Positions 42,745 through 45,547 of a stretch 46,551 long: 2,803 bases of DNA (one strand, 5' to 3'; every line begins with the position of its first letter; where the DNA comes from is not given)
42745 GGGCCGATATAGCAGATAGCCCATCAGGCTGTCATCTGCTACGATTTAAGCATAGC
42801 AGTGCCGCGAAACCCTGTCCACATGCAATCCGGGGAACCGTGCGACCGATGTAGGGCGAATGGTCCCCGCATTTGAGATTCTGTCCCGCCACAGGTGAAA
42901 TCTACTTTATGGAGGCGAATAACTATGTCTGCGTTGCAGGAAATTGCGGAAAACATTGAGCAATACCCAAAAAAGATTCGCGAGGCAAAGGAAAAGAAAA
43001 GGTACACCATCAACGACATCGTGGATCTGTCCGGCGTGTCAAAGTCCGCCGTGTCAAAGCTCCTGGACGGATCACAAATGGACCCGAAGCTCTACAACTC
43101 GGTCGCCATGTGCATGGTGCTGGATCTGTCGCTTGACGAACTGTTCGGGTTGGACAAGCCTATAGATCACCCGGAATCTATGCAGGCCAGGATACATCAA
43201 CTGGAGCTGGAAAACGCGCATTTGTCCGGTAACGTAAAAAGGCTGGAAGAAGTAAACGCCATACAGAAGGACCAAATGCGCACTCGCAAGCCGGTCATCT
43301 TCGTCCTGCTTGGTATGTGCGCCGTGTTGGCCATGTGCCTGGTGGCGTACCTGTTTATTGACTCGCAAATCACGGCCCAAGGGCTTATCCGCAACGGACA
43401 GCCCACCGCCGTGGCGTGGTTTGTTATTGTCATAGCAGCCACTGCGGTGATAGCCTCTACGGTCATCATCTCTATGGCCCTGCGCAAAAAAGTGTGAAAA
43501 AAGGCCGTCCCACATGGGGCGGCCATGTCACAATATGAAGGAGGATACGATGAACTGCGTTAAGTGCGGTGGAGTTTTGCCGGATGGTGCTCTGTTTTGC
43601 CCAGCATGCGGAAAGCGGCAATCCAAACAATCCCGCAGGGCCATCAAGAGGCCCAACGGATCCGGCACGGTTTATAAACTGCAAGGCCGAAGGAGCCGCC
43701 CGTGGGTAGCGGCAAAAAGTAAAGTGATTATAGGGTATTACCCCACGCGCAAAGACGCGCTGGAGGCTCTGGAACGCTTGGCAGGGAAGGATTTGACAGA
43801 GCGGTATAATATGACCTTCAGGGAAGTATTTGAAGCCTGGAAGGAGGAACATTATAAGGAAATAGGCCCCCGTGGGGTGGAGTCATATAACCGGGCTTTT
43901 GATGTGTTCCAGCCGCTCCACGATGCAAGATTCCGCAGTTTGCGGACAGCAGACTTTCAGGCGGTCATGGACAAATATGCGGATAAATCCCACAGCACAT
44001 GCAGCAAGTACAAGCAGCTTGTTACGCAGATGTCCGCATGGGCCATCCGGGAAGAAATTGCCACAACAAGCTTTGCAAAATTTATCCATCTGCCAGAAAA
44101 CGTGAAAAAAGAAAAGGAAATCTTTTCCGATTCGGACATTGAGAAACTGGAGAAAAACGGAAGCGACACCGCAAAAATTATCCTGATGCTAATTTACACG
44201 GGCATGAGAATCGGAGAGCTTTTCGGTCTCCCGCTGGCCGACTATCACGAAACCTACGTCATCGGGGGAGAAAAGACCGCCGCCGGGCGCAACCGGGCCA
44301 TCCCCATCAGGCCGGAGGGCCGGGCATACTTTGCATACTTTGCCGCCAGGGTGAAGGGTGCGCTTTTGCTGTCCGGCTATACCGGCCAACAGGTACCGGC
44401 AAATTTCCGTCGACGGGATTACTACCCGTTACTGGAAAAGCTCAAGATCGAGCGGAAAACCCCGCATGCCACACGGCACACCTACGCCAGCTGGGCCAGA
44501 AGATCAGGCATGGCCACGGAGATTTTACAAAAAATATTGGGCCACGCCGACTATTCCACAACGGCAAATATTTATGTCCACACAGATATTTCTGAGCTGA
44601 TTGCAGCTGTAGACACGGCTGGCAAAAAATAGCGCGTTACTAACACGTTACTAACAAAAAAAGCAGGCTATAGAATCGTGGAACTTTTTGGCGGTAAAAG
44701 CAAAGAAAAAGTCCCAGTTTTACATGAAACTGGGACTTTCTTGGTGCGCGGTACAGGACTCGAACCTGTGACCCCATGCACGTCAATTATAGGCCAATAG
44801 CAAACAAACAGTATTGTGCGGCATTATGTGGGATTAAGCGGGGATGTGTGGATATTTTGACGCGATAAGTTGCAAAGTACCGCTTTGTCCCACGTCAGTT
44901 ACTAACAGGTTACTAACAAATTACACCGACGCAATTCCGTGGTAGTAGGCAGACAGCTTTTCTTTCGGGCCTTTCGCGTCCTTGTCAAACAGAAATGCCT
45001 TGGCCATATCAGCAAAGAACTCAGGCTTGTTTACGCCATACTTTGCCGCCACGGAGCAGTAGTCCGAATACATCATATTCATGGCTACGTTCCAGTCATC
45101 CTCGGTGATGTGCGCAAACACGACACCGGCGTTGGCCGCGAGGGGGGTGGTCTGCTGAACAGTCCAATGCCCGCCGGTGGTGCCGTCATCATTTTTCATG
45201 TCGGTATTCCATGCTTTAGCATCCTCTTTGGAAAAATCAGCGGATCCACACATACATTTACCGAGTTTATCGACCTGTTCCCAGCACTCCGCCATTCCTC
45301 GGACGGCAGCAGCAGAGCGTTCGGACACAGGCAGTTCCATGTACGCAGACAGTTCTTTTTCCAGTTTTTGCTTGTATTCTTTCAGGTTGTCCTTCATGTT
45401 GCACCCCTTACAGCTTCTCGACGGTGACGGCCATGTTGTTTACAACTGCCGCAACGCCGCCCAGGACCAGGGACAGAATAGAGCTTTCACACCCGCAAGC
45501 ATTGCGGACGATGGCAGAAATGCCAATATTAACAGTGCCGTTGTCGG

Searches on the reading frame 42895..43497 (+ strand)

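Call 24: search_protein_families(library=pfam, proteins=[window:42895-43497:+], max_evalue=0.01)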
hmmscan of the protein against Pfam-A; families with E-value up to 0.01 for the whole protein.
window:42895-43497:+ (200 aa): 3 families
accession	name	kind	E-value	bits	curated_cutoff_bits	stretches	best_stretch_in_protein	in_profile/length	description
PF01381.28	HTH_3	-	5.6e-05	23.5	23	1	28-83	1-55/55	Helix-turn-helix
PF13560.12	HTH_31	-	0.0061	17.3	27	0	28-82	6-60/64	Helix-turn-helix domain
PF00356.27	LacI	-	0.0082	16.4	27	0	38-60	1-23/46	Bacterial regulatory proteins, lacI family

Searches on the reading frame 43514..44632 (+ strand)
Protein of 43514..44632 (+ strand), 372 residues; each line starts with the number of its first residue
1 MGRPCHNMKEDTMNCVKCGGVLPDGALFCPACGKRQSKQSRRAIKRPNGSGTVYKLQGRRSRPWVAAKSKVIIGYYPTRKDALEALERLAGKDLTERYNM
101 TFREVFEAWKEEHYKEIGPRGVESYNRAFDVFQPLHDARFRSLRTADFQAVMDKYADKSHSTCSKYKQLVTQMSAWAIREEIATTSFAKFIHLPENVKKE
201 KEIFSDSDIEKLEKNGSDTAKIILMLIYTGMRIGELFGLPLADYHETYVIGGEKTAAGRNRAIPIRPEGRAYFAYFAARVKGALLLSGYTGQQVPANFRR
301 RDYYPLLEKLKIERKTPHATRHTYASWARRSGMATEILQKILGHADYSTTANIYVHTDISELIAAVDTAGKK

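Call 24: search_protein_families(library=pfam, proteins=[window:43514-44632:+], max_evalue=0.01)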
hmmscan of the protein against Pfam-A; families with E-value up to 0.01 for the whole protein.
window:43514-44632:+ (372 aa): 4 families
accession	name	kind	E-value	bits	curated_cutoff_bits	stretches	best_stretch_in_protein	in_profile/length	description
PF00589.27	Phage_integrase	-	1.7e-16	60.9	27.1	1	215-358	20-169/172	Phage integrase family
PF13240.11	Zn_Ribbon_1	-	9.2e-05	22.6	25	1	15-34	2-21/23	zinc-ribbon domain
PF13248.11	Zn_ribbon_3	-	0.00021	21.1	27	1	13-35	3-25/26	zinc-ribbon domain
PF22022.2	Phage_int_M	-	0.00056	20.5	27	1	102-185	1-87/96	Phage integrase central domain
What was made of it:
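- On Large serine recombinase / phage serine integrase: A tyrosine integrase lies at 43514-44632 (call 24).
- A separate tyrosine integrase at 43514-44632 (call 24).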

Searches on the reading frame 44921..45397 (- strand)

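Call 24: search_protein_families(library=pfam, proteins=[window:44921-45397:-], max_evalue=0.01)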
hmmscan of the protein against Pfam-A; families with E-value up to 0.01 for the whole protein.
window:44921-45397:- (158 aa): 1 family
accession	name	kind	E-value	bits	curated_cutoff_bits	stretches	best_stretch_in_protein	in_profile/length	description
PF25223.1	DUF7841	-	1.1e-22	80.9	25.2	1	53-152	15-113/114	Domain of unknown function (DUF7841)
